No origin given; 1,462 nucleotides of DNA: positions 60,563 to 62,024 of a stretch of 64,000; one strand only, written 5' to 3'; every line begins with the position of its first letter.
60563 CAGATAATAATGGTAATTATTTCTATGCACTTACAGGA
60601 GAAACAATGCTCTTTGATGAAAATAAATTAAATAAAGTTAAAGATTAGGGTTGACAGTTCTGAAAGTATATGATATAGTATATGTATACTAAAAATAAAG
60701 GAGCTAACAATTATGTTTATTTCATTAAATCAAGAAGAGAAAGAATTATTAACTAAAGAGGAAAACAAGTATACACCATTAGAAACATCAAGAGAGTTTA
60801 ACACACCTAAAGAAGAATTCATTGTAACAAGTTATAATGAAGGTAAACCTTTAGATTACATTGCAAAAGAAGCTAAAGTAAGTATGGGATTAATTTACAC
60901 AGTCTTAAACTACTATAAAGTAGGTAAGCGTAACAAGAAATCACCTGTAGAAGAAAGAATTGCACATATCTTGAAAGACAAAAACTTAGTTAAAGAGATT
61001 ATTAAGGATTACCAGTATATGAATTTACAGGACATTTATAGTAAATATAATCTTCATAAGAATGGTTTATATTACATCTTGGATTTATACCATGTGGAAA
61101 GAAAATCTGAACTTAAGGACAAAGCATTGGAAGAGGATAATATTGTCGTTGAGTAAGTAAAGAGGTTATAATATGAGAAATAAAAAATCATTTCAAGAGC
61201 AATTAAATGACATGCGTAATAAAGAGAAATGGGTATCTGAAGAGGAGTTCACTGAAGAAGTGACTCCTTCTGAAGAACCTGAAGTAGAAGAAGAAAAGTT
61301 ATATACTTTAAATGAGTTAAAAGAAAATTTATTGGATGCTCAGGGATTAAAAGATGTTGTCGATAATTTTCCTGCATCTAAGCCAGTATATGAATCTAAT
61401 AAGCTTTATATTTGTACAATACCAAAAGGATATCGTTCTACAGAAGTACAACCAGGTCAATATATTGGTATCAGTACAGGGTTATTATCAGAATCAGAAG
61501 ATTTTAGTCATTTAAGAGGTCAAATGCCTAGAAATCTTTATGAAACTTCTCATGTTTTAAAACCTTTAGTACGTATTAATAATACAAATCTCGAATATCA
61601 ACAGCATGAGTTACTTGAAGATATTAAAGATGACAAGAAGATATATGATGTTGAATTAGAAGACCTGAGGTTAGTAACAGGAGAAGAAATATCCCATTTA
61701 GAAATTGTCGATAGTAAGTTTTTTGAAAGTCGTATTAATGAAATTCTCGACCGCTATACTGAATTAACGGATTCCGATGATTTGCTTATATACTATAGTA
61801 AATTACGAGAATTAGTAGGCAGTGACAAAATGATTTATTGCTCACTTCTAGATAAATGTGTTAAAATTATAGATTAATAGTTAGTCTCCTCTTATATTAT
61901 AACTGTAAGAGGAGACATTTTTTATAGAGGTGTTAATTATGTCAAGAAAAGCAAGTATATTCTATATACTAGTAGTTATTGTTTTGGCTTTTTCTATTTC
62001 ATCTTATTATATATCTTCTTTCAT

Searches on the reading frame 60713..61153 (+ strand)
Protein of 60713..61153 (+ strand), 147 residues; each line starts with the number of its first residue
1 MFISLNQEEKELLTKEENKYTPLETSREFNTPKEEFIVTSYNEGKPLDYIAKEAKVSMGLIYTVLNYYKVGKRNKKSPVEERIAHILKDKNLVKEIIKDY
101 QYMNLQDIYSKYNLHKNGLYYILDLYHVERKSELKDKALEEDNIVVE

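Call 60: search_protein_families(library=pfam, proteins=[window:60713-61153:+], max_evalue=0.01)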
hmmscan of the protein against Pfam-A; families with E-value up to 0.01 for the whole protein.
window:60713-61153:+ (147 aa): 0 families

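Call 61: search_protein_families(library=phrogs, proteins=[window:60713-61153:+], max_evalue=0.001)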
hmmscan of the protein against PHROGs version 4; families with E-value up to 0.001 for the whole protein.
window:60713-61153:+ (147 aa): 5 families
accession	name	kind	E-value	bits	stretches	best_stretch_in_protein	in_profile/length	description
phrog_1303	-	DNA, RNA and nucleotide metabolism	2.4e-51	175.1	1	9-145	2-140/184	DNA binding protein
phrog_9186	-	unknown function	1.3e-23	84.9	1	13-138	224-350/358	-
phrog_24366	-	unknown function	3.9e-18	66.3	1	34-134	657-756/758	-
phrog_23760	-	unknown function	3.4e-14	53.9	1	11-136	11-138/222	-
phrog_32398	-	unknown function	2.3e-12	47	1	21-132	699-810/812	-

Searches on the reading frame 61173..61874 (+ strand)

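Call 60: search_protein_families(library=pfam, proteins=[window:61173-61874:+], max_evalue=0.01)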
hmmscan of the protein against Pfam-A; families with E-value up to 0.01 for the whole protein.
window:61173-61874:+ (234 aa): 1 family
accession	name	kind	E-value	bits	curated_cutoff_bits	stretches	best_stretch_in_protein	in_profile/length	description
PF23937.1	DUF7272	-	3.7e-84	281.6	27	1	40-234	1-196/196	Family of unknown function (DUF7272)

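Call 61: search_protein_families(library=phrogs, proteins=[window:61173-61874:+], max_evalue=0.001)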
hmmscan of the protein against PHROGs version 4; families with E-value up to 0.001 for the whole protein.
window:61173-61874:+ (234 aa): 1 family
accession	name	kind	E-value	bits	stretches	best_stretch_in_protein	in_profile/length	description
phrog_2726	-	unknown function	4.9e-113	377.3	1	3-234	1-232/232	-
